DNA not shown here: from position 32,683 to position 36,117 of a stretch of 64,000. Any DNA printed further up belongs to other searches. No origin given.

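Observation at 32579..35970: Orphan pair: G/S-tethered lipoprotein plus a 1045-aa Cys-rich acidic secreted protein, between ihfA-merR and tRNA-Pro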

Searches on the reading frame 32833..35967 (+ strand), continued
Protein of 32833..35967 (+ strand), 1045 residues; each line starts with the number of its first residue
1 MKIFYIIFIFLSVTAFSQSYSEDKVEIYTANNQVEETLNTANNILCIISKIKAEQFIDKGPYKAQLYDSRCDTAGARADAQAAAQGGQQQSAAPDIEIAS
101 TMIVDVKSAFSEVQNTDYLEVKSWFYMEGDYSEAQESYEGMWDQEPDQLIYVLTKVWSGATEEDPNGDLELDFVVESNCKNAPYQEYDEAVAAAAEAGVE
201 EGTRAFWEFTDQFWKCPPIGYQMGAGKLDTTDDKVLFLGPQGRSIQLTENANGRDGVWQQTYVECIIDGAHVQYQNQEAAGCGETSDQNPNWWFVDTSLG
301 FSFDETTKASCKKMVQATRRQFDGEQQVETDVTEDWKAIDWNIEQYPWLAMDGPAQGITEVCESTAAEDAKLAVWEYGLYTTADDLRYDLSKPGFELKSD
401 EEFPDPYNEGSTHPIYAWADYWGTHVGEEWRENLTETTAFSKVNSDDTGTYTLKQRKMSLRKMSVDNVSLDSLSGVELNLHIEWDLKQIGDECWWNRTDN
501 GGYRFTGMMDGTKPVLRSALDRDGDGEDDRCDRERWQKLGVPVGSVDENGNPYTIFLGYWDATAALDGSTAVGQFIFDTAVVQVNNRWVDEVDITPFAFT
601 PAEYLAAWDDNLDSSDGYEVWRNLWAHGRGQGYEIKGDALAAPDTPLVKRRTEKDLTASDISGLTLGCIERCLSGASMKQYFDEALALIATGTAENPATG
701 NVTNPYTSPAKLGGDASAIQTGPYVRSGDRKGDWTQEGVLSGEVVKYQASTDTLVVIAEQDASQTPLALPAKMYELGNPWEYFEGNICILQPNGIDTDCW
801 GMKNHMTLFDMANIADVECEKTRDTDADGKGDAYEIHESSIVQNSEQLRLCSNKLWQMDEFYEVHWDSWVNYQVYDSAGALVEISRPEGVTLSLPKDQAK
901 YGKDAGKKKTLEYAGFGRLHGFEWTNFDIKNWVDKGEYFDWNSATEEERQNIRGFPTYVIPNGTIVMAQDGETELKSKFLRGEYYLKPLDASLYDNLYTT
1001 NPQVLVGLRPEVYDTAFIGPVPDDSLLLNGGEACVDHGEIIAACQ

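Call 26: search_protein_families(library=pfam, proteins=[L028:4782-7151:+, L028:7179-8000:+, L028:8318-9682:+, L028:4229-4546:+, L027:4647-7151:+, L027:3655-4368:-, L027:7461-8408:-, L027:3184-3645:-], max_evalue=0.01)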
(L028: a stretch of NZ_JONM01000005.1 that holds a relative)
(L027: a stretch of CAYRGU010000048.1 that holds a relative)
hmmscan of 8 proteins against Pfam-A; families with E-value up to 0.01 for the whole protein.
L028:4782-7151:+ (790 aa): 0 families

L028:7179-8000:+ (274 aa): 0 families

L028:8318-9682:+ (455 aa): 1 family
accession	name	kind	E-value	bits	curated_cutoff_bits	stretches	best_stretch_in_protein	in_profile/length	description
PF03824.22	NicO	-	2.7e-23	83.1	27.7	2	191-317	2-132/287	High-affinity nickel-transport protein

L028:4229-4546:+ (106 aa): 0 families

L027:4647-7151:+ (835 aa): 0 families

L027:3655-4368:- (237 aa): 14 families
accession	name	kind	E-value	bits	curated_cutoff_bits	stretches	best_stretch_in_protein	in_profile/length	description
PF13525.12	YfiO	-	4.7e-25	89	25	1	60-196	51-190/203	Outer membrane lipoprotein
PF13174.12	TPR_6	-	6.2e-18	64.6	26.3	2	185-217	1-33/33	Tetratricopeptide repeat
PF07719.23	TPR_2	-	5.7e-14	51.4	27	2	185-216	2-33/34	Tetratricopeptide repeat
PF13428.12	TPR_14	-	5.9e-11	42.4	23.5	1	185-219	2-36/44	Tetratricopeptide repeat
PF13432.12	TPR_16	-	8.4e-11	42.6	32.7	1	159-216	9-63/65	Tetratricopeptide repeat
PF14559.12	TPR_19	-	3.4e-09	37.3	25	1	159-217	3-58/68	Tetratricopeptide repeat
PF13181.12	TPR_8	-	7e-09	35.6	25.7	1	185-210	2-27/34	Tetratricopeptide repeat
PF00515.34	TPR_1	-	2.6e-07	30.6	27.8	0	185-208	2-25/34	Tetratricopeptide repeat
PF13176.12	TPR_7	-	7.7e-07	29.2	27.9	0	152-179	4-33/36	Tetratricopeptide repeat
PF13512.12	TPR_18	-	1.2e-06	29.2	21.9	1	60-138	56-144/145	Tetratricopeptide repeat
PF13424.12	TPR_12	-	1.9e-06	28.4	30.1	1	152-208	8-69/77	Tetratricopeptide repeat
PF13371.12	TPR_9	-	4e-06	27.2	35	0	154-184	36-66/73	Tetratricopeptide repeat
PF13414.12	TPR_11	-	0.0012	19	26.8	0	154-175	1-22/42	TPR repeat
PF23300.3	HEAT_Nup120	-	0.0041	17.4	29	0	186-213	28-55/170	Nucleoporin Nup120, HEAT repeats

L027:7461-8408:- (315 aa): 2 families
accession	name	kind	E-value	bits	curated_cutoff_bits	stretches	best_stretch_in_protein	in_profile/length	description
PF11967.14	RecO_N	-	6.2e-26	90.7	27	1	24-104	1-80/80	Recombination protein O N terminal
PF02565.21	RecO_C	-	6.9e-24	84.8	22.1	1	108-259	1-150/157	Recombination protein O C terminal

L027:3184-3645:- (153 aa): 5 families
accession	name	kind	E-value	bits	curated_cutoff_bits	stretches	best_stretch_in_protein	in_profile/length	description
PF13241.12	NAD_binding_7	-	1.2e-29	103.4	22.1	1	5-114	1-104/104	Putative NAD(P)-binding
PF14824.11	Sirohm_synth_M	-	2.8e-07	30.4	25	1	118-139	1-22/28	Sirohaem biosynthesis protein central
PF13650.11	Asp_protease_2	-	0.0011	20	24.3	1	20-63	3-46/90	Aspartyl protease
PF13975.11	gag-asp_proteas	-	0.006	17.6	28.2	0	20-55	3-38/92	gag-polyprotein putative aspartyl protease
PF00077.25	RVP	-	0.0091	16.7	20.7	0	21-42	10-31/101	Retroviral aspartyl protease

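Call 31: predict_structure(alignment_id=A1)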
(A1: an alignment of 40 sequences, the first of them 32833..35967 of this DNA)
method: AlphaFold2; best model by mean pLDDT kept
length: 1045 residues; sequences in the alignment: 40
mean_pLDDT: 74.0   pTM: 0.61
mean pLDDT of the five models: 74.0, 71.1, 70.8, 65.6, 63.1
residues with pLDDT >= 90: 101; 70-90: 625; 50-70: 211; < 50: 108
segments of 3 or more residues with pLDDT < 50: 1-33, 65-100, 139-143, 161-163, 390-394, 499-505, 1031-1045
pLDDT, mean of each block of 10 residues (from residue 1): 42 28 31 52 59 59 47 32 27 30 69 73 70 56 62 72 59 81 80 80 65 79 78 71 71 77 87 76 79 87 79 87 80 91 75 80 77 72 63 64 72 73 71 86 70 85 87 84 81 60 48 54 68 86 86 89 80 88 80 91 83 63 71 84 87 82 92 90 88 78 90 89 87 88 93 91 89 72 77 81 83 92 85 86 90 85 83 81 71 82 81 68 82 84 70 80 79 76 74 72 70 67 61 41 40
secondary structure, 60 per line:
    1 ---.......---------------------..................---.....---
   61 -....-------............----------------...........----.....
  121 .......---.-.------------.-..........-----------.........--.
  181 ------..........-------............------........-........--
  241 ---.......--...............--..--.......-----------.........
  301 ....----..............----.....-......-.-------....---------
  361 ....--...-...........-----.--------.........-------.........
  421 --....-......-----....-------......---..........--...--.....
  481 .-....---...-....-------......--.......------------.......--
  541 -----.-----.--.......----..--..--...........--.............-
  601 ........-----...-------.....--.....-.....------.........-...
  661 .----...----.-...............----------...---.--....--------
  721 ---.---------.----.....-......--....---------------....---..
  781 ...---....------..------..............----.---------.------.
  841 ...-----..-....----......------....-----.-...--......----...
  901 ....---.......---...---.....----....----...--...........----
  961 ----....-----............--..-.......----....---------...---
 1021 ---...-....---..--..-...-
elements in order (helices of 4 or more, strands of 3 or more residues): H4-10 H32-49 H53-56 E62-65 H73-84 E101-111 E116-127 E148-157 E169-177 H187-196 H204-215 E222-229 E234-238 E244-250 E253-267 H274-280 E292-304 E309-322 E327-331 H333-338 H348-351 E361-364 E371-381 E396-404 E412-420 E423-426 H428-433 E439-442 E450-455 E459-468 E476-481 H483-486 H494-497 E505-510 E513-516 H532-538 E555-561 E574-584 E587-599 H601-608 E624-628 E631-635 H637-641 E648-656 H658-661 E666-668 H675-689 E700-702 H709-712 E745-750 E753-756 H772-775 H779-783 E787-790 E805-810 H811-817 H840-843 H852-855 E860-865 E872-875 E888-893 H898-904 E908-914 E918-920 E924-928 E933-936 H946-951 E952-956 E965-968 E974-985 H991-997 H1002-1005 H1028-1031

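Call 34: fold_search(model_id=the predicted structure, library=pdb)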
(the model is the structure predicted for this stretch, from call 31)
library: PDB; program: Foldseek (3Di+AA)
matches with E <= 10: 251; with E <= 0.001: 0
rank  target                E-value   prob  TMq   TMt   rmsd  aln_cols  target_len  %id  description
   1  1jx1_E                1.3e-01  0.21  0.05  0.18  15.3       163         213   12  Chalcone Isomerase--T48A mutant (released 2002-07-24)
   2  6lix_A                1.8e-01  0.10  0.05  0.16  17.3       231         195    8  CRL Protein of Arabidopsis (released 2020-09-16)
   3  6nob                  1.9e-01  0.02  0.05  0.08  27.3       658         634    7  Structure of Glycoside Hydrolase family 32 from Bifidobacterium adolescentis (released 2020-01-22)
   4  4o4s_A                2.4e-01  0.08  0.06  0.18  16.5       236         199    8  Crystal structure of phycobiliprotein lyase CpcT complexed with phycocyanobilin (PCB) (released 2014-08-13)
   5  8h8b                  2.4e-01  0.01  0.04  0.04  29.0       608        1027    8  Type VI secretion system effector RhsP in its pre-autoproteolysis and monomeric form (released 2023-01-18)
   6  7t82_A                2.5e-01  0.04  0.05  0.13  23.8       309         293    7  Crystal Structure of LEUKOCIDIN E/CENTYRIN S26/FAB B438 (released 2023-01-11)
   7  6cjo_A                2.9e-01  0.13  0.05  0.17  16.1       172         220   14  Crystal Structure of Chalcone Isomerase from Medicago Sativa with the G95S mutation. (released 2019-03-13)
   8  7kzp_B                2.9e-01  0.01  0.05  0.06  25.1       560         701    7  Structure of the human Fanconi anaemia Core complex (released 2021-03-10)
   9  5o9z_w                3.3e-01  0.01  0.08  0.07  27.0      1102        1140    8  Cryo-EM structure of a pre-catalytic human spliceosome primed for activation (B complex) (released 2017-08-16)
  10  5v3o_A                3.3e-01  0.01  0.05  0.05  34.9       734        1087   10  Cereblon in complex with DDB1 and CC-220 (released 2017-05-03)
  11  6cjo_B                4.1e-01  0.13  0.05  0.18  15.0       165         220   13  Crystal Structure of Chalcone Isomerase from Medicago Sativa with the G95S mutation. (released 2019-03-13)
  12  6cjn_A                4.1e-01  0.12  0.05  0.17  15.1       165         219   13  Crystal Structure of Chalcone Isomerase from Medicago Sativa with the G95T mutation (released 2019-03-13)
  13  1jx1_C                4.3e-01  0.14  0.05  0.18  14.6       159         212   13  Chalcone Isomerase--T48A mutant (released 2002-07-24)
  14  7t82_B                4.3e-01  0.04  0.05  0.13  23.5       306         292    7  Crystal Structure of LEUKOCIDIN E/CENTYRIN S26/FAB B438 (released 2023-01-11)
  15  7p93_A                4.3e-01  0.02  0.04  0.11  24.4       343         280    7  Crystal Structure of leukotoxin LukE from Staphylococcus aureus in complex with a sulfated ACKR1 N-terminal peptide (released 2022-04-06)
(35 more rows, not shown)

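Call 42: search_protein_families(library=ncbifam, proteins=[L026:4821-7244:+, L027:4647-7151:+, L028:4914-7151:+, L028:7179-8000:+, P0055, P0076, P0153], max_evalue=0.1)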
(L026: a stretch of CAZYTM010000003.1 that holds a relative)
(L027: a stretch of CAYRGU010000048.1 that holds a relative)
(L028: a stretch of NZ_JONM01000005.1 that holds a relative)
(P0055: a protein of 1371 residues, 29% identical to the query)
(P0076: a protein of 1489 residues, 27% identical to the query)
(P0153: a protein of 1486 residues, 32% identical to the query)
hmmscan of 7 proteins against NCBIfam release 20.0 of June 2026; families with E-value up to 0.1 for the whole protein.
L026:4821-7244:+ (808 aa): 0 families

L027:4647-7151:+ (835 aa): 0 families

L028:4914-7151:+ (746 aa): 0 families

L028:7179-8000:+ (274 aa): 0 families

P0055 (1371 aa): 1 family
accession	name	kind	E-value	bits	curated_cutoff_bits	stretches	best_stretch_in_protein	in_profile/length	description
TIGR00845.1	caca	equivalog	5.7e-05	21.1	679.85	1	739-806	423-489/921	sodium/calcium exchanger 1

P0076 (1489 aa): 0 families

P0153 (1486 aa): 1 family
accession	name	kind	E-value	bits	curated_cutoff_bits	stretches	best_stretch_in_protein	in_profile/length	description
NF045511.1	TransHydProDhtase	equivalog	0.056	12.5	540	0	1076-1174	126-219/335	trans-3-hydroxy-L-proline dehydratase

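Call 44: search_solved_structures(query=A1, max_evalue=10)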
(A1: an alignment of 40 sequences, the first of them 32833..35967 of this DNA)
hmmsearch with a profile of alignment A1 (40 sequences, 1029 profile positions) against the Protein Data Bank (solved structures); distinct sequences matched with E-value up to 10: 0.

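Call 46: find_homologous_proteins(query=A2, max_evalue=0.00001)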
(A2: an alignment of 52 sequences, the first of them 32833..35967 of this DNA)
Query A2 (52 sequences) (1045 aa, profile of the alignment): 44 proteins with E <= 0.00001 among 8000 candidates.
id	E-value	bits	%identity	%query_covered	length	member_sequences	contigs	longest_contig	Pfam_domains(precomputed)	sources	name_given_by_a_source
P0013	1.7e-210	720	63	100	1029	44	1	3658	-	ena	-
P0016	2.7e-207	709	63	100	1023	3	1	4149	-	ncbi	-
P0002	9.5e-206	704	84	100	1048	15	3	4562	-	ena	-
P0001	1.4e-205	703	89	100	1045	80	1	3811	-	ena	-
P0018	1.1e-204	700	62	100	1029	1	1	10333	-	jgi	jgi:hypothetical protein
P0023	1.5e-204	700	42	100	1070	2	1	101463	-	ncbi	-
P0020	4.3e-203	695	42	100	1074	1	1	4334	-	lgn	-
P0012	4.7e-202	692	63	100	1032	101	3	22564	-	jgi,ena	-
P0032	1.5e-201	690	41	100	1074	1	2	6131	-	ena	-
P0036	1.7e-201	690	42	100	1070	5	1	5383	-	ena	-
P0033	3.7e-201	689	42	100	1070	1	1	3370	-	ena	-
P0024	4.0e-201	689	42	100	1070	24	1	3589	-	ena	-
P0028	1.0e-200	687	42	100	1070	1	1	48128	-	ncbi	-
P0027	8.3e-200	684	42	100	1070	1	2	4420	-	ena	-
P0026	1.1e-199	684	42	100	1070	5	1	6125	-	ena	-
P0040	1.1e-199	684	35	98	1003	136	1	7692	-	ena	-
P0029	1.4e-199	684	41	100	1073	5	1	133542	-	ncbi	-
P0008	1.1e-195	671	64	100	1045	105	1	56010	-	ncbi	-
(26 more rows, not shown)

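Call 48: search_protein_families(library=pfam, proteins=[L026:873-3089:+, L026:3353-4426:-, L026:7281-7682:+, L026:8550-9461:+, L026:9548-10210:+, L026:8161-8550:+, L025:7-1647:+], max_evalue=0.001)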
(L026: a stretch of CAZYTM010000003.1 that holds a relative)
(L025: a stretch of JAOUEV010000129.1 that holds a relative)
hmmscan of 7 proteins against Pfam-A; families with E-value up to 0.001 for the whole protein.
L026:873-3089:+ (739 aa): 2 families
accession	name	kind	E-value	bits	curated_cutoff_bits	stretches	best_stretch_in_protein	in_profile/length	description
PF00425.24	Chorismate_bind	-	7.9e-85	284.9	27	1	266-526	2-257/257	chorismate binding enzyme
PF01063.24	Aminotran_4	-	7.3e-38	131.1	28.5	1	538-736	1-220/223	Amino-transferase class IV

L026:3353-4426:- (357 aa): 1 family
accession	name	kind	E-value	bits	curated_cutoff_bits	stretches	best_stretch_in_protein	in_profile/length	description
PF00990.26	GGDEF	-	1.5e-36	126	23.8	1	187-343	2-161/161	Diguanylate cyclase, GGDEF domain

L026:7281-7682:+ (134 aa): 0 families

L026:8550-9461:+ (304 aa): 0 families

L026:9548-10210:+ (221 aa): 1 family
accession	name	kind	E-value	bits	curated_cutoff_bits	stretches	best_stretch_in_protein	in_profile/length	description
PF01797.21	Y1_Tnp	-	5.8e-12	46.2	23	1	15-123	8-121/121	Transposase IS200 like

L026:8161-8550:+ (130 aa): 0 families

L025:7-1647:+ (547 aa): 1 family
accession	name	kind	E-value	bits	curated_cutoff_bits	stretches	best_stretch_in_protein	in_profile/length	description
PF05547.17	Peptidase_M6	-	2.1e-11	44.1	22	1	40-185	160-290/294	Immune inhibitor A peptidase M6, catalytic domain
